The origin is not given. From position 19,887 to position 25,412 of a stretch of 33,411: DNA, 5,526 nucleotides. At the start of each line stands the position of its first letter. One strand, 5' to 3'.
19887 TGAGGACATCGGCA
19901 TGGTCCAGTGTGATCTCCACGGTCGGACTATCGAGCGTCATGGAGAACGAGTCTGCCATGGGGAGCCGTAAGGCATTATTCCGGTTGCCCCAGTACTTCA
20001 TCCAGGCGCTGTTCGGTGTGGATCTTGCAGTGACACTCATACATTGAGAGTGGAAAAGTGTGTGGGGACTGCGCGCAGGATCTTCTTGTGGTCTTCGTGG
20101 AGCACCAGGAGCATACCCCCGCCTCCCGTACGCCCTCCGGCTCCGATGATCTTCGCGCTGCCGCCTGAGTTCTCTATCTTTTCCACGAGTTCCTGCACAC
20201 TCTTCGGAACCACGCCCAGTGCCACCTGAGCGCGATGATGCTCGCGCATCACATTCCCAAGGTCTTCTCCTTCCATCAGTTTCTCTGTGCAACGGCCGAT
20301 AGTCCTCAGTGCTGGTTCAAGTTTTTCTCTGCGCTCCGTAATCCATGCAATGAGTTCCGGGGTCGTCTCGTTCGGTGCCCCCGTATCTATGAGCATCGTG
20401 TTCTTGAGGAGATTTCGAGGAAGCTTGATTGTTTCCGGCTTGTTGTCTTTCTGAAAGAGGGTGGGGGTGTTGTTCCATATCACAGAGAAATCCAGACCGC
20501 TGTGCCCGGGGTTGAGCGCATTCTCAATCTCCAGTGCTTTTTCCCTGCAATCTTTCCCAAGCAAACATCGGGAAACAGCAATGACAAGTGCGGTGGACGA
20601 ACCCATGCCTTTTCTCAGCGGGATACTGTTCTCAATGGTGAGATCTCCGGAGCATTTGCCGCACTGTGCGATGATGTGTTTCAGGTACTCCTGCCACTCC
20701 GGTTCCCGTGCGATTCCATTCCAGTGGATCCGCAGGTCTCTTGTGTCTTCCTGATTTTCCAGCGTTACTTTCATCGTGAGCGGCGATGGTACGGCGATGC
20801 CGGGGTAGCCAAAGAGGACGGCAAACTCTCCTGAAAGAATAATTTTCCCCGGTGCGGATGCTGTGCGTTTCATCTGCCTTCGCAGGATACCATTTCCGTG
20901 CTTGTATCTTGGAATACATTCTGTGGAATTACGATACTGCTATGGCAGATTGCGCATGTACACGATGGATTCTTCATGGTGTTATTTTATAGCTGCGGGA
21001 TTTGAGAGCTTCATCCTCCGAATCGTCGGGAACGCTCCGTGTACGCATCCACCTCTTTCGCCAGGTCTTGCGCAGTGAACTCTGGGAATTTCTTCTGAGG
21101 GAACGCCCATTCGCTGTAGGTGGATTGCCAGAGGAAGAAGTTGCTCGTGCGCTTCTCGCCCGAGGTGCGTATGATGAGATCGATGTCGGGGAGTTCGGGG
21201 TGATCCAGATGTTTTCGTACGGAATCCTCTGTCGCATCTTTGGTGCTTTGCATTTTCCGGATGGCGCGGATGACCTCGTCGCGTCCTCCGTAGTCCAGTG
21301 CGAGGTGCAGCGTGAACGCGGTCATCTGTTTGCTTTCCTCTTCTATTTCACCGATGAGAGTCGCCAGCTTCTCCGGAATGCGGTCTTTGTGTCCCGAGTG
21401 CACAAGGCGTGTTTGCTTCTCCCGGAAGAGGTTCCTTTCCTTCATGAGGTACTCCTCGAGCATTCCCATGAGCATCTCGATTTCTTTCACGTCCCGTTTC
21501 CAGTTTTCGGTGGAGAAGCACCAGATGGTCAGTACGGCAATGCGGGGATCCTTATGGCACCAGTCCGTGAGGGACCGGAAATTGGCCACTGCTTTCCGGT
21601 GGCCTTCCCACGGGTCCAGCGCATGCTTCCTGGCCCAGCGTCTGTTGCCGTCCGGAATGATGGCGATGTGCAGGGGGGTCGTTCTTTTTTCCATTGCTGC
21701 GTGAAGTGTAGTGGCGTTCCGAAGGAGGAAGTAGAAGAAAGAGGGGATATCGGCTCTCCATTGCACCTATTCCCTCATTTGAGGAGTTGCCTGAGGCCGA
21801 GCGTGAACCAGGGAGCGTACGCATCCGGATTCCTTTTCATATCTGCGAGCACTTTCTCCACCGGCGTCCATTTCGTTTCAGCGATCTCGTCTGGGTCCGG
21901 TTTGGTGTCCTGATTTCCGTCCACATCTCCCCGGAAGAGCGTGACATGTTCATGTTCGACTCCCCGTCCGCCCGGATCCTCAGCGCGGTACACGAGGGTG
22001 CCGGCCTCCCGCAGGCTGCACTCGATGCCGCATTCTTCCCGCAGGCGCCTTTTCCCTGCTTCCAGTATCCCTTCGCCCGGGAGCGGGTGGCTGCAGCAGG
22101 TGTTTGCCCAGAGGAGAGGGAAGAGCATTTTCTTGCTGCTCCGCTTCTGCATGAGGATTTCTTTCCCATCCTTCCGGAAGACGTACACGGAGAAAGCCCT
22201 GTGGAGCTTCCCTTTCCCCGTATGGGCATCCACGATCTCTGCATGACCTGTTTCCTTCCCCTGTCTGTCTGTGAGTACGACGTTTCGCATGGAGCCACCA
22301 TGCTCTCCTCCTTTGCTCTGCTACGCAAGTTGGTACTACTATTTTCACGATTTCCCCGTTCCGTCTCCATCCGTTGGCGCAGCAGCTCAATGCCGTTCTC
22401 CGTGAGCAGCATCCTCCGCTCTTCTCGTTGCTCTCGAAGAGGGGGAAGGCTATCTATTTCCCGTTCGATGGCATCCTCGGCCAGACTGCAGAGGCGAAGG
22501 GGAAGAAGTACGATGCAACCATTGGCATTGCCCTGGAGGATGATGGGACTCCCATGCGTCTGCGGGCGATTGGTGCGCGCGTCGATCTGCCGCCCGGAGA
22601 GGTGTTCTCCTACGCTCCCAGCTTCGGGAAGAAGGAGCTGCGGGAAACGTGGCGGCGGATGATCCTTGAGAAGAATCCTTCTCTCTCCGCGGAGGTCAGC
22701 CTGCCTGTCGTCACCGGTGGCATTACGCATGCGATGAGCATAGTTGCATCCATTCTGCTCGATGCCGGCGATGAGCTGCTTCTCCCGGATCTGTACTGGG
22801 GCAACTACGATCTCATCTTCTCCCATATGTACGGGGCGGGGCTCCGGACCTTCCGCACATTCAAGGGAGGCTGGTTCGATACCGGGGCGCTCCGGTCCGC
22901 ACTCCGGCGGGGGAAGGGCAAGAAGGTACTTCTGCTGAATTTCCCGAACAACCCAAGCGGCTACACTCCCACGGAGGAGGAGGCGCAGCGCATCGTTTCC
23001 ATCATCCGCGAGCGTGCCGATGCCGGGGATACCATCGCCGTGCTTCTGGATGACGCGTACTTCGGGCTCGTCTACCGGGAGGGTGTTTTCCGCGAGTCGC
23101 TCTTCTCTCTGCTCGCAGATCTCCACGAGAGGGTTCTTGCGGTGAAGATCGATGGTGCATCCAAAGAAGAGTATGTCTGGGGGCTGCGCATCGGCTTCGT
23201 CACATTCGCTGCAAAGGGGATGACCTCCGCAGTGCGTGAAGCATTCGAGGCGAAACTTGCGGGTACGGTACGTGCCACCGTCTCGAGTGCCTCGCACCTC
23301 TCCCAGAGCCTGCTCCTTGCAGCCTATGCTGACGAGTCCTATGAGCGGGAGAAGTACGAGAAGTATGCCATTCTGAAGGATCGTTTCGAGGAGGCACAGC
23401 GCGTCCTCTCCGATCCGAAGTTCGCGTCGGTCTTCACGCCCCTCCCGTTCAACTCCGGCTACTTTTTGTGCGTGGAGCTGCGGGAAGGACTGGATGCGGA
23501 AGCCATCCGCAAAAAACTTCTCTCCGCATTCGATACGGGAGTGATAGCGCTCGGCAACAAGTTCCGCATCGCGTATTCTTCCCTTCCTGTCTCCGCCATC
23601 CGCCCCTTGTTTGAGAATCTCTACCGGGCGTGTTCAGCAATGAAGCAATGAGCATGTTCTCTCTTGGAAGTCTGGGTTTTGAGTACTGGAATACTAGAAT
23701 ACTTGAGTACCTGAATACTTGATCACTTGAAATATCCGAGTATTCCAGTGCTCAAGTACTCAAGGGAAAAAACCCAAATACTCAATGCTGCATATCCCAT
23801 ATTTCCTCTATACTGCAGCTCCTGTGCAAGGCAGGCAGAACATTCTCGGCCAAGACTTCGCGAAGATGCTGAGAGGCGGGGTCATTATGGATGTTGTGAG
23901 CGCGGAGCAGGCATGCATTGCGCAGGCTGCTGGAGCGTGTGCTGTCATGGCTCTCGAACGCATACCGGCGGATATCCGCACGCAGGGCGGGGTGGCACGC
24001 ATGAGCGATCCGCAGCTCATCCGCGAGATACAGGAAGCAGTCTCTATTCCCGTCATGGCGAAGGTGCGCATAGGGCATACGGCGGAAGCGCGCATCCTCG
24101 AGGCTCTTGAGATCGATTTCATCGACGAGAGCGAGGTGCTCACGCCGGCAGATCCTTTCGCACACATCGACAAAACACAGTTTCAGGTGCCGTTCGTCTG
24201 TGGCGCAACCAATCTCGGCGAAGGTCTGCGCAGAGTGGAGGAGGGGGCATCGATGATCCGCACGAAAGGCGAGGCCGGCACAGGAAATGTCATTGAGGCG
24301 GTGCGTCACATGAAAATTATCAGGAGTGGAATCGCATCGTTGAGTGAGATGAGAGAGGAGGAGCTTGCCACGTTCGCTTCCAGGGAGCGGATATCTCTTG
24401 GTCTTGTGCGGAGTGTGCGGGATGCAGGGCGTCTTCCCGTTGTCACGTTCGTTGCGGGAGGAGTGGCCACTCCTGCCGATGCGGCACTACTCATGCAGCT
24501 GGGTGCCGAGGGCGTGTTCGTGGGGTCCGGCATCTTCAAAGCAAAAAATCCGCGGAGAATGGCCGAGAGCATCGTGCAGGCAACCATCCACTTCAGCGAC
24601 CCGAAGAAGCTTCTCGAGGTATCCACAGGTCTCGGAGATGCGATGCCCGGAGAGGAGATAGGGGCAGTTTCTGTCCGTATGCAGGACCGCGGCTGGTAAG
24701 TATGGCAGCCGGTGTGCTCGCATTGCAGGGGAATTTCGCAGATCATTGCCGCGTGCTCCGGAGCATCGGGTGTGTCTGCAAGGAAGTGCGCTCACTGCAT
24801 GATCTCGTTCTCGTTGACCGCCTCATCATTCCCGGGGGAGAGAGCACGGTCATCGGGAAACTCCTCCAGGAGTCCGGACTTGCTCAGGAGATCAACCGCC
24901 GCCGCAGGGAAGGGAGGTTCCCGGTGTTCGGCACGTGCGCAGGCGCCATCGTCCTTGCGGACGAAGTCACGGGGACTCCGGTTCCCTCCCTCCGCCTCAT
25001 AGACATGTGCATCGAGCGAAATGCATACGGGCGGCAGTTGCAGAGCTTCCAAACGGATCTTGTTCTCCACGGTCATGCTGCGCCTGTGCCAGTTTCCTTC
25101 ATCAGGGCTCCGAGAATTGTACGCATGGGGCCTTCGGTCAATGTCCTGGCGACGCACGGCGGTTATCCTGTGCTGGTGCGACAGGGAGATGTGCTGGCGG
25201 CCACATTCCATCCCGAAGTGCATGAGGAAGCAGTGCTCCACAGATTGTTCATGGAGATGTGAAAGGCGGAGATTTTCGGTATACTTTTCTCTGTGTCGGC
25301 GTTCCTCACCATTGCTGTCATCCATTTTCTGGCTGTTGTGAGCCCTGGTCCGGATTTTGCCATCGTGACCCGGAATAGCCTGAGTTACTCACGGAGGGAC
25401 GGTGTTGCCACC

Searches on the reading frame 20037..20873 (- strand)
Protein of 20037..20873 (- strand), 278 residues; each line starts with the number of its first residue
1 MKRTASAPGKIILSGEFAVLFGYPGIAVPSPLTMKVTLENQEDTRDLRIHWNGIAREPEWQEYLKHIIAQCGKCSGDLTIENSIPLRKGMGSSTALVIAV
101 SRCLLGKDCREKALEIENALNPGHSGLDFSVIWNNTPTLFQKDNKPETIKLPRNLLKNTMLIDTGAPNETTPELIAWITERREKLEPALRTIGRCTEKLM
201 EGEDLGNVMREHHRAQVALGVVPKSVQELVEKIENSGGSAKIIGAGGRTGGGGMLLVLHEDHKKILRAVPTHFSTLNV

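Call 5: search_protein_families(library=pfam, proteins=[window:20037-20873:-], max_evalue=0.1)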
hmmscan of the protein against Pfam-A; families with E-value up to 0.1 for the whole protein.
window:20037-20873:- (278 aa): 2 families
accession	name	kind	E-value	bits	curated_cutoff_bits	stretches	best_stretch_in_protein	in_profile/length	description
PF00288.32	GHMP_kinases_N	-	8.3e-06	26.4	22.3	1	65-105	8-47/87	GHMP kinases N terminal domain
PF08544.19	GHMP_kinases_C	-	5.7e-05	23.9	21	1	203-273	11-83/85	GHMP kinases C terminal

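Call 15: search_protein_families(library=ncbifam, proteins=[window:20037-20873:-], max_evalue=0.001)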
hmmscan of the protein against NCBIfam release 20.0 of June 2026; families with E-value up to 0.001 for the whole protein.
window:20037-20873:- (278 aa): 4 families
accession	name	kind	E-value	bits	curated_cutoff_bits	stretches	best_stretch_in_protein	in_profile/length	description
TIGR00549.1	mevalon_kin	equivalog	1.5e-27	96.8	163.05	1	7-256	1-274/276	mevalonate kinase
NF003036.0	PRK03926.1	equivalog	1.8e-18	66.7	403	1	4-269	3-279/302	mevalonate kinase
NF040656.1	GHMP_GYDIA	hypoth_equivalog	6.9e-07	28.8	225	1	6-62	3-57/299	GYDIA family GHMP kinase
NF003006.0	PRK03817.1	equivalog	4.3e-06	25.9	443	0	36-104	43-116/352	galactokinase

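Call 48: search_solved_structures(query=window:20037-20873:-, max_evalue=0.01, show_alignments=1)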
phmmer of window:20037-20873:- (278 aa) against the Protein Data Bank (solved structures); distinct sequences matched with E-value up to 0.01: 10.
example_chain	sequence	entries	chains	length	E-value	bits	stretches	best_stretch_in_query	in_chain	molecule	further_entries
2x7i_A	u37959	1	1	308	1.9e-13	53.5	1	6-268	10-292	MEVALONATE KINASE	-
2oi2_A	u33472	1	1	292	7e-13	51.6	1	6-263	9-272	Mevalonate kinase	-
6mde_A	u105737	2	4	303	1.3e-11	47.5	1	5-258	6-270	Mevalonate kinase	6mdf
4hac_A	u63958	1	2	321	1.5e-11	47.3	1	5-258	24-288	Mevalonate kinase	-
1vis_A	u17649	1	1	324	1.1e-10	44.4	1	77-267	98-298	Mevalonate kinase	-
1kkh_A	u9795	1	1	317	1.2e-10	44.3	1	77-267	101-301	Mevalonate Kinase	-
8teb_A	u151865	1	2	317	6e-10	42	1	4-257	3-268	Mevalonate kinase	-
8tfo_A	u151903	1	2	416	0.00011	24.7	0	5-45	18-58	Mevalonate kinase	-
2r3v_A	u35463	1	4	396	0.00035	23.1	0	5-41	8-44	Mevalonate kinase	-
1kvk_A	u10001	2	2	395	0.00048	22.7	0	5-42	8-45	mevalonate kinase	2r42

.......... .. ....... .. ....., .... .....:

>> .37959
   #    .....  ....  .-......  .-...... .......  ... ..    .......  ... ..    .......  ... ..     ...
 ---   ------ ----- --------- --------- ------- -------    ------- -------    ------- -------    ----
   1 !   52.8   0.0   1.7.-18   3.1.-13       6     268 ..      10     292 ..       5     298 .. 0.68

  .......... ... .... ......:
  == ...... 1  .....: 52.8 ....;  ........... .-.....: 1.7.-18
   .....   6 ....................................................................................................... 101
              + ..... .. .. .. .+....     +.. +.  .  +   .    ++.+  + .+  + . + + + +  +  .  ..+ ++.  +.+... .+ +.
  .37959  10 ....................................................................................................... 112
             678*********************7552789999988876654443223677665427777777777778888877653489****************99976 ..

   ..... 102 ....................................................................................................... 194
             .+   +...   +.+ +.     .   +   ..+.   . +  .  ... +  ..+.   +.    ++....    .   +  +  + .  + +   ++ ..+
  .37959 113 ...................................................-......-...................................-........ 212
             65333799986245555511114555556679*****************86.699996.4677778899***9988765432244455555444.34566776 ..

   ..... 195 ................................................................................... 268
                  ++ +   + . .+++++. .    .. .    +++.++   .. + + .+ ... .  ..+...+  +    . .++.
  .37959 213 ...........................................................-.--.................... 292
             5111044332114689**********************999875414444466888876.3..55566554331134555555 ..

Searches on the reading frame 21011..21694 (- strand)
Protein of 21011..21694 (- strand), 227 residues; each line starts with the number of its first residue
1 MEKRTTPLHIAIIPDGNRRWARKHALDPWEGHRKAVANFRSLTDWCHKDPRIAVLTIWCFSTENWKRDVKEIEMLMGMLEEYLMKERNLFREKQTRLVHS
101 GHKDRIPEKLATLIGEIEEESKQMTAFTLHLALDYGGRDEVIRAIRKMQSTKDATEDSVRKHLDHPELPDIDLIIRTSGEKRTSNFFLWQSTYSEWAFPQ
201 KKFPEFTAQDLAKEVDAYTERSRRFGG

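Call 15: search_protein_families(library=ncbifam, proteins=[window:21011-21694:-], max_evalue=0.001)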
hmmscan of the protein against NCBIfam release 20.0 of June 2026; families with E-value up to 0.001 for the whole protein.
window:21011-21694:- (227 aa): 16 families
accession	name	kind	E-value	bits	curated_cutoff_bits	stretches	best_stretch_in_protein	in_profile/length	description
NF011407.0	PRK14833.1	equivalog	2.5e-66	223.7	325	1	6-227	4-231/233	di-trans,poly-cis-decaprenylcistransferase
NF011405.0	PRK14830.1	equivalog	5.8e-64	216.1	304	1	3-227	19-250/251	undecaprenyl pyrophosphate synthase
NF011412.0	PRK14839.1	equivalog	8.9e-59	198.8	334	1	5-227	8-228/240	di-trans,poly-cis-decaprenylcistransferase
NF011408.0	PRK14834.1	equivalog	4.5e-58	196.6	348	1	3-227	14-245/252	isoprenyl transferase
NF011404.0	PRK14829.1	equivalog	3.7e-57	193.6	372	1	3-227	27-258/260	isoprenyl transferase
TIGR00055.1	uppS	equivalog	5.2e-57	192.9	109.55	1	7-226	2-228/228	polyprenyl diphosphate synthase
NF011414.0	PRK14841.1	equivalog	8.7e-54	182.6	401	1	6-227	3-229/233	isoprenyl transferase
NF011406.0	PRK14831.1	subfamily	1.4e-53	181.7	375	1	2-227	19-251/256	undecaprenyl pyrophosphate synthase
NF011410.0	PRK14837.1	equivalog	5.3e-52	176.7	342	1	1-226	1-229/230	undecaprenyl pyrophosphate synthase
NF011403.0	PRK14828.1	equivalog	3.4e-49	167.5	348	1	2-226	24-257/258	isoprenyl transferase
NF011409.0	PRK14835.1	equivalog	3.7e-46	157.7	425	1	5-226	44-278/279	isoprenyl transferase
NF011413.0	PRK14840.1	equivalog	4e-45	154.4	410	1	4-226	16-249/250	isoprenyl transferase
NF011402.0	PRK14827.1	equivalog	2.8e-44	151.6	535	1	6-226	67-294/296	decaprenyl diphosphate synthase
NF011411.0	PRK14838.1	equivalog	9.7e-44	149.5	417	1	3-226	9-237/244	isoprenyl transferase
NF011415.0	PRK14842.1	equivalog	1.2e-42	146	360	1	5-227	7-237/241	isoprenyl transferase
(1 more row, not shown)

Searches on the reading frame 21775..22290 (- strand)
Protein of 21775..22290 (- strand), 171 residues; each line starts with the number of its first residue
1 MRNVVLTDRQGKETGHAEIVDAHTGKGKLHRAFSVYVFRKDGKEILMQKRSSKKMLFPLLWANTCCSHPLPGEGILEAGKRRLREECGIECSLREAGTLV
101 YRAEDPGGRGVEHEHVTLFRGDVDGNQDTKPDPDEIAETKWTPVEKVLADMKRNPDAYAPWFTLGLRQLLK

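Call 9: search_protein_families(library=pfam, proteins=[window:21775-22290:-], max_evalue=0.001)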
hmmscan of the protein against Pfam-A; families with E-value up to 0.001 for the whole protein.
window:21775-22290:- (171 aa): 1 family
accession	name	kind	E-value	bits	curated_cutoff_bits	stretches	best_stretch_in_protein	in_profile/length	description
PF00293.34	NUDIX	-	3.6e-19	69.5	21.1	1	29-159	2-131/134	NUDIX domain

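Call 15: search_protein_families(library=ncbifam, proteins=[window:21775-22290:-], max_evalue=0.001)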
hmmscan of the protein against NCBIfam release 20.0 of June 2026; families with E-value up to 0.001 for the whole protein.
window:21775-22290:- (171 aa): 4 families
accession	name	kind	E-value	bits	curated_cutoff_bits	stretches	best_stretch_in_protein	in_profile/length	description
NF002995.0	PRK03759.1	equivalog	1.4e-47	161.7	127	1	3-164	8-167/185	isopentenyl-diphosphate Delta-isomerase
TIGR02150.1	IPP_isom_1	equivalog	2e-34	118.7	105.8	1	4-164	1-157/159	isopentenyl-diphosphate delta-isomerase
NF041653.1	Nud_hyd_Meth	equivalog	7e-08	32.4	300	1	20-170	18-161/170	Nudix hydrolase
NF011922.0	PRK15393.1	equivalog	0.0002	21.1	152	1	29-104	37-112/182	NUDIX hydrolase YfcD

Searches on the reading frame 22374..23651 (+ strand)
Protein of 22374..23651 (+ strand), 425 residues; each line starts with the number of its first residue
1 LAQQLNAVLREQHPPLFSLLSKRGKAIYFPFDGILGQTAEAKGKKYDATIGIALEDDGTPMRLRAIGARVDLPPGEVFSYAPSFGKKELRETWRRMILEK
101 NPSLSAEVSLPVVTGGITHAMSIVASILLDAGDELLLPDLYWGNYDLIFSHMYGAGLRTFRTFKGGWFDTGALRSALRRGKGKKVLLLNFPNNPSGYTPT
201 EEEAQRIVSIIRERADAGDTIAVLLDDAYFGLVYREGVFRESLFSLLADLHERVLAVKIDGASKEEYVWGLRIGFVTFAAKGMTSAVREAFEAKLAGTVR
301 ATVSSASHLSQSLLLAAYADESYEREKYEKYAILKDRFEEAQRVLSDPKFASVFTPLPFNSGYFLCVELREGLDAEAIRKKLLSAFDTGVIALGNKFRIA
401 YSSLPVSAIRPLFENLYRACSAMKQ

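Call 8: search_protein_families(library=pfam, proteins=[window:22374-23651:+], max_evalue=0.001)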
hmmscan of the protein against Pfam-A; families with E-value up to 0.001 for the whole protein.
window:22374-23651:+ (425 aa): 1 family
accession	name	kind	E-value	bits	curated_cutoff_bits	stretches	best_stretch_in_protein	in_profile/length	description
PF00155.27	Aminotran_1_2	-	2.1e-25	90.2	19.7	1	75-406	33-351/361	Aminotransferase class I and II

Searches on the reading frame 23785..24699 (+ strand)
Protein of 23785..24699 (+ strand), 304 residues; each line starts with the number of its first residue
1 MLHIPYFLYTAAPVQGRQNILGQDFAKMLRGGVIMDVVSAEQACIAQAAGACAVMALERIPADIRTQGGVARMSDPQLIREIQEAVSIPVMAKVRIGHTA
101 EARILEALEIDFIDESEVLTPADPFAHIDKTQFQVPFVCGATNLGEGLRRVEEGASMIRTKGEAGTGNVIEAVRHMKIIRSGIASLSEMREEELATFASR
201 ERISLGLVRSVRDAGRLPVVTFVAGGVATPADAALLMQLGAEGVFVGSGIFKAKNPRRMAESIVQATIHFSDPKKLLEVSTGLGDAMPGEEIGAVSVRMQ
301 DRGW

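Call 9: search_protein_families(library=pfam, proteins=[window:23785-24699:+], max_evalue=0.001)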
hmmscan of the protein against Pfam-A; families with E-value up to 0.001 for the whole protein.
window:23785-24699:+ (304 aa): 4 families
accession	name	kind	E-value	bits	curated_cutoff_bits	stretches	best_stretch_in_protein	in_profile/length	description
PF01680.23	SOR_SNZ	-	8.9e-99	329.9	27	1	23-224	6-207/207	SOR/SNZ family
PF05690.20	ThiG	-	3.9e-09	36.7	23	1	209-267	168-224/247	Thiazole biosynthesis protein ThiG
PF03060.21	NMO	-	3.3e-05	23.9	28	0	205-254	182-229/331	Nitronate monooxygenase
PF01207.24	Dus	-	0.00014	21.5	20.4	0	67-101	98-136/311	Dihydrouridine synthase (Dus)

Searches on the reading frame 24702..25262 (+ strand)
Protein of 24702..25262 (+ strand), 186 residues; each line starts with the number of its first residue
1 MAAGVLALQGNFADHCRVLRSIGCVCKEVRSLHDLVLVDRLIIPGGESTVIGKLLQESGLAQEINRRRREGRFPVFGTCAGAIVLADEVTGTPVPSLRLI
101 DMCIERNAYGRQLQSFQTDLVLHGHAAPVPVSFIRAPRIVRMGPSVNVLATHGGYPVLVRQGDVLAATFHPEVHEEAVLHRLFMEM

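Call 9: search_protein_families(library=pfam, proteins=[window:24702-25262:+], max_evalue=0.001)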
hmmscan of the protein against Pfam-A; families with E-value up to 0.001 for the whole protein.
window:24702-25262:+ (186 aa): 3 families
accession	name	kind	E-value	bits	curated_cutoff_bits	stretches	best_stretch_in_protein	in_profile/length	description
PF01174.25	SNO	-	9.2e-46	156.5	27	1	5-186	1-185/188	SNO glutamine amidotransferase family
PF03575.23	Peptidase_S51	-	2.2e-05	24.7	23.9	1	27-92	71-136/206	Peptidase family S51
PF07685.20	GATase_3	-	8e-05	22.8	27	1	36-91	36-94/196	CobB/CobQ-like glutamine amidotransferase domain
